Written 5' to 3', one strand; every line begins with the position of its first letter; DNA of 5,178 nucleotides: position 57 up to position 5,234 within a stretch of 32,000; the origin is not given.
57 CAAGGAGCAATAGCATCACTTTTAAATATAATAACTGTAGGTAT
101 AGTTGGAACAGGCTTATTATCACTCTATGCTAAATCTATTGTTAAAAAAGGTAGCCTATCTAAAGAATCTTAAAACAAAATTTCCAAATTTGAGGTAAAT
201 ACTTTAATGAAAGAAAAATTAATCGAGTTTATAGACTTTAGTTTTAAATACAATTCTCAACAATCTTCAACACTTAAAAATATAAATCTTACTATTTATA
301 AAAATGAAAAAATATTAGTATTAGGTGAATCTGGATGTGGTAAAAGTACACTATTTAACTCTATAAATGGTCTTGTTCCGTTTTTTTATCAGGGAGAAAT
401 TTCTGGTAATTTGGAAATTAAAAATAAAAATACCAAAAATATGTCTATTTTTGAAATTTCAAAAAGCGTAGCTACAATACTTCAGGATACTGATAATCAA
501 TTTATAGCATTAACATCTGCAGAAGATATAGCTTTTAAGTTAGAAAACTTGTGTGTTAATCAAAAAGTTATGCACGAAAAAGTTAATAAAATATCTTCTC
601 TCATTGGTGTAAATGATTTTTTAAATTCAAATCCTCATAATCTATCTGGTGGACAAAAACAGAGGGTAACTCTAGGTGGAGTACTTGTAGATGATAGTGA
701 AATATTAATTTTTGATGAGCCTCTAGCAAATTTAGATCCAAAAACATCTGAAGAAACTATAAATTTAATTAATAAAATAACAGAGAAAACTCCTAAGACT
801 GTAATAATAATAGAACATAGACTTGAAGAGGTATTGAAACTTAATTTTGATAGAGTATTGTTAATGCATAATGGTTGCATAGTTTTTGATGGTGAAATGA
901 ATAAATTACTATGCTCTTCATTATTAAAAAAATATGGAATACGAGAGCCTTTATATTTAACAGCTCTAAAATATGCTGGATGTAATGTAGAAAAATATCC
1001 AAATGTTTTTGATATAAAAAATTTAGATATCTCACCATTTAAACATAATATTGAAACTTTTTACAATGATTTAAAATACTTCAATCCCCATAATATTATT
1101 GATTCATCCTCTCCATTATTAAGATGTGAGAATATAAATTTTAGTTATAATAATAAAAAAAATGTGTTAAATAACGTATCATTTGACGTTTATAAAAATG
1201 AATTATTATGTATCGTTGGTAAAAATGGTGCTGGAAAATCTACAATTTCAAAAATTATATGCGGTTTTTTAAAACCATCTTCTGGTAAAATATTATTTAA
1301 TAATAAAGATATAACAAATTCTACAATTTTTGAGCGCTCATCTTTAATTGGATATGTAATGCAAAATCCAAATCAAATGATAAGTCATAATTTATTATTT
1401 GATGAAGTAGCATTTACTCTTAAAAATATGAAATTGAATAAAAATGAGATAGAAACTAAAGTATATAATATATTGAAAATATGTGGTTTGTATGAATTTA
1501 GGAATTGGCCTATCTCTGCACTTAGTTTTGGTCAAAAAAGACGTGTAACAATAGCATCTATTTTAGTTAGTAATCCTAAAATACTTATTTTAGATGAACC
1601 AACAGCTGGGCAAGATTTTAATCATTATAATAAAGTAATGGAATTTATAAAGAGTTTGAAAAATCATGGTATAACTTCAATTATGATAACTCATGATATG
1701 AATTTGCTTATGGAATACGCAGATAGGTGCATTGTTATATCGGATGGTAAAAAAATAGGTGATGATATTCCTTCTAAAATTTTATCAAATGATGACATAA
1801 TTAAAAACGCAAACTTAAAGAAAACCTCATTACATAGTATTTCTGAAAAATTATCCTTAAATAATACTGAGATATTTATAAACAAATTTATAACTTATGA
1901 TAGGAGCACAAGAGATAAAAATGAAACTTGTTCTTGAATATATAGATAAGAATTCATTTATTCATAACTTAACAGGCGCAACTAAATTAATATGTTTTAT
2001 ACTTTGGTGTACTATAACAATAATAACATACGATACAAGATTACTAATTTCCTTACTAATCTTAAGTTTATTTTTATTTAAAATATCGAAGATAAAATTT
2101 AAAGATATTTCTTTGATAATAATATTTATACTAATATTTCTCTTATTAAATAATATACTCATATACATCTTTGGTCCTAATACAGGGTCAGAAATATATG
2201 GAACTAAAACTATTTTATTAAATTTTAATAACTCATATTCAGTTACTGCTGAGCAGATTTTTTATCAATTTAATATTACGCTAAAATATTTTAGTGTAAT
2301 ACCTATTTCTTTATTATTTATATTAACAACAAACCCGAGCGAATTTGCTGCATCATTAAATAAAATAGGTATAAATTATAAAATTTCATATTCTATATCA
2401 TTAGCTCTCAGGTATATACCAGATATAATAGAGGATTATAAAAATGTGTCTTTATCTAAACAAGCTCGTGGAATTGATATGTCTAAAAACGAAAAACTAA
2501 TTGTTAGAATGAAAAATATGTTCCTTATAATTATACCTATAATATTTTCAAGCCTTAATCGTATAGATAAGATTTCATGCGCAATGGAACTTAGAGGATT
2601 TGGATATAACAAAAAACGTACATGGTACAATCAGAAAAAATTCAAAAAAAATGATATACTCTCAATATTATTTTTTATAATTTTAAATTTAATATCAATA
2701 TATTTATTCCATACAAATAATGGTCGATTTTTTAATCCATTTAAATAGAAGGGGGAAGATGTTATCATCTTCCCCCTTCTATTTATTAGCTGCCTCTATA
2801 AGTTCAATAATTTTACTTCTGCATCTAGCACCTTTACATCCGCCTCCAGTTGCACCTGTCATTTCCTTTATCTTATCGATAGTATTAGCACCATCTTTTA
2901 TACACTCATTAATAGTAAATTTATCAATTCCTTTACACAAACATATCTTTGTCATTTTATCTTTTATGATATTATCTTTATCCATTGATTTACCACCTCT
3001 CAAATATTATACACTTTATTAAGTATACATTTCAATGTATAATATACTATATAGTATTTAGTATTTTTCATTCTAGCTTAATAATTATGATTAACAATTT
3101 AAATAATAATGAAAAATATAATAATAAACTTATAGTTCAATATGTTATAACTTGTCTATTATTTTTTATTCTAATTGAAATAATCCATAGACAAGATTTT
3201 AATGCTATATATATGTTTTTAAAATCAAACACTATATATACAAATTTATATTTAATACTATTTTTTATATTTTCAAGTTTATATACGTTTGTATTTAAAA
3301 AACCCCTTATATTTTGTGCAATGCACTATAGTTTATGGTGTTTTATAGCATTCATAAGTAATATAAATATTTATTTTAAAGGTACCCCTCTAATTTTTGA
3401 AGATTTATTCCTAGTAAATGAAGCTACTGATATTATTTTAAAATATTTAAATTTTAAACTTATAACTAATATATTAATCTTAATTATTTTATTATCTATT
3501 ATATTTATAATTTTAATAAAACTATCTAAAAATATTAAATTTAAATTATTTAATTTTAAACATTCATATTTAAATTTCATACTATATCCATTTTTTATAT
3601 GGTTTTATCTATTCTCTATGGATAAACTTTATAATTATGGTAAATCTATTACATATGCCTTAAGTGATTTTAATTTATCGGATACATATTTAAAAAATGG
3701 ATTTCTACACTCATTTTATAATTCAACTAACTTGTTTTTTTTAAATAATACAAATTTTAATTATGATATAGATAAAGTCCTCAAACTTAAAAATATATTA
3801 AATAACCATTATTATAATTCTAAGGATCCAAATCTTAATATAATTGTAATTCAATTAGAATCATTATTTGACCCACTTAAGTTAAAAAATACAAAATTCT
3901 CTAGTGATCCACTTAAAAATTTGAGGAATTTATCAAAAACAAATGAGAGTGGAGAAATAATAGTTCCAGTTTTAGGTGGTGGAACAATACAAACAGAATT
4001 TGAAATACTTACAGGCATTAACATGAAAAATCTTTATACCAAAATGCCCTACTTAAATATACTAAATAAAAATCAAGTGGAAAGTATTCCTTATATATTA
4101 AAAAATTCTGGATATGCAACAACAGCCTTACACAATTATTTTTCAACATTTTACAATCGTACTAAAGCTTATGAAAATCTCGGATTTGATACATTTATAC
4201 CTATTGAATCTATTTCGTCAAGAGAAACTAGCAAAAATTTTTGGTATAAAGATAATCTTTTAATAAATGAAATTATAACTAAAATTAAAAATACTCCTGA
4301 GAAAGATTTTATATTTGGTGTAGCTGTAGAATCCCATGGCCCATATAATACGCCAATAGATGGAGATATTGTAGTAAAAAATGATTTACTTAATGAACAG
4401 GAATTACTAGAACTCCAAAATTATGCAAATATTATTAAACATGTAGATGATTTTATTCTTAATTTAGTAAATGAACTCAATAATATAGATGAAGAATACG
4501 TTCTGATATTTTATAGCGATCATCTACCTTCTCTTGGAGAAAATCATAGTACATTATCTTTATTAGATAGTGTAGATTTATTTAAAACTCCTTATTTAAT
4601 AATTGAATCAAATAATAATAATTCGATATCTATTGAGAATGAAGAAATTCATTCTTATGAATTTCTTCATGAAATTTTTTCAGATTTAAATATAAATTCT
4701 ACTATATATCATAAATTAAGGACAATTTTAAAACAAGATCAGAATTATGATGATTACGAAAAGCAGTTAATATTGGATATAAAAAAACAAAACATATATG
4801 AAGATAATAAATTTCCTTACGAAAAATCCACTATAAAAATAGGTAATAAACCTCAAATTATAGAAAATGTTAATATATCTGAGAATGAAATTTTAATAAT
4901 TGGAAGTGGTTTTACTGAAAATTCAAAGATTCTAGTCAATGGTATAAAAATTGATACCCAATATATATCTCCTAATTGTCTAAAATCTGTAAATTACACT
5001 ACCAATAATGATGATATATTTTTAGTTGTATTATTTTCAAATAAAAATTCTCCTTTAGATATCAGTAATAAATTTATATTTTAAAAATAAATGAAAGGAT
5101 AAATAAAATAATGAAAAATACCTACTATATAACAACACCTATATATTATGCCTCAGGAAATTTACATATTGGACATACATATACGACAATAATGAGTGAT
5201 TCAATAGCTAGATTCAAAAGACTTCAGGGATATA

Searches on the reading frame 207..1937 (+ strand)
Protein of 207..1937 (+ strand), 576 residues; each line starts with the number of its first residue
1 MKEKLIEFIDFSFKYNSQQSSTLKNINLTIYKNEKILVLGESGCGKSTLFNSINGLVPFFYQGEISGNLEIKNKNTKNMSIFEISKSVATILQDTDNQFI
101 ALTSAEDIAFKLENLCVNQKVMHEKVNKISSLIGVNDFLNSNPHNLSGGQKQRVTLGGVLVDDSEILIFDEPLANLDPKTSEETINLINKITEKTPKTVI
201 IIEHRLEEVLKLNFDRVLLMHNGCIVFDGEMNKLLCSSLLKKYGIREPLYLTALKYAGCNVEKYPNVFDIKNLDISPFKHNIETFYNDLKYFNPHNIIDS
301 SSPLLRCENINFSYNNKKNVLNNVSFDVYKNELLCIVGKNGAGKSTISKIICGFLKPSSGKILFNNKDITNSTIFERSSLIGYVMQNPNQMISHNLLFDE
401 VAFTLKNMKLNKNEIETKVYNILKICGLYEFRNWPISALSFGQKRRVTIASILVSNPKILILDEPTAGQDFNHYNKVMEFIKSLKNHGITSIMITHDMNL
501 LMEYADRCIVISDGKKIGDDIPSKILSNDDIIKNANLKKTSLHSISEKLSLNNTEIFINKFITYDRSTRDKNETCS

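Call 61: search_protein_families(library=pfam, proteins=[window:207-1937:+], max_evalue=0.00001)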
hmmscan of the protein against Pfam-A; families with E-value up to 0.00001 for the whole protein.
window:207-1937:+ (576 aa): 7 families
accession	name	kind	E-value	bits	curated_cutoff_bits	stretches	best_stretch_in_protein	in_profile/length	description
PF00005.33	ABC_tran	-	1.5e-61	207.4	25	2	321-467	1-137/137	ABC transporter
PF12558.13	DUF3744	-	3.4e-17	63.4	22.5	1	237-312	1-73/73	ATP-binding cassette cobalt transporter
PF13304.12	AAA_21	-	1.6e-12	48.6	27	0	432-501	231-303/304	AAA domain, putative AbiEii toxin, Type IV TA system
PF02463.25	SMC_N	-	3.2e-10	40.2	40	1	329-512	22-212/220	RecF/RecN/SMC N terminal domain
PF03193.22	RsgA_GTPase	-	1.8e-08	34.9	30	0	14-87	88-159/174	RsgA GTPase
PF13555.12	AAA_29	-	6.8e-08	32.6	27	0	29-54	18-43/61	P-loop containing region of AAA domain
PF07728.20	AAA_5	-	5.6e-06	26.9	22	0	334-379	2-47/139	AAA domain (dynein-related subfamily)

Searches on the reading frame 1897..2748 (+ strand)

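Call 61: search_protein_families(library=pfam, proteins=[window:1897-2748:+], max_evalue=0.00001)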
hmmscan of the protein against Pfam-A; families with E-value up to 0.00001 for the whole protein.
window:1897-2748:+ (283 aa): 1 family
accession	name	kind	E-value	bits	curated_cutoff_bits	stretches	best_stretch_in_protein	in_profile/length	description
PF02361.21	CbiQ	-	3.5e-26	92.6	25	1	19-239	2-211/216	Cobalt transport protein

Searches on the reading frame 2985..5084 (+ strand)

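Call 61: search_protein_families(library=pfam, proteins=[window:2985-5084:+], max_evalue=0.00001)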
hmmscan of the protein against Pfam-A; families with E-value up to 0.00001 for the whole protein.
window:2985-5084:+ (699 aa): 1 family
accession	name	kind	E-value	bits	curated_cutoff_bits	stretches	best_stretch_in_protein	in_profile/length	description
PF00884.28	Sulfatase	-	1.9e-41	142.8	25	1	285-566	2-297/301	Sulfatase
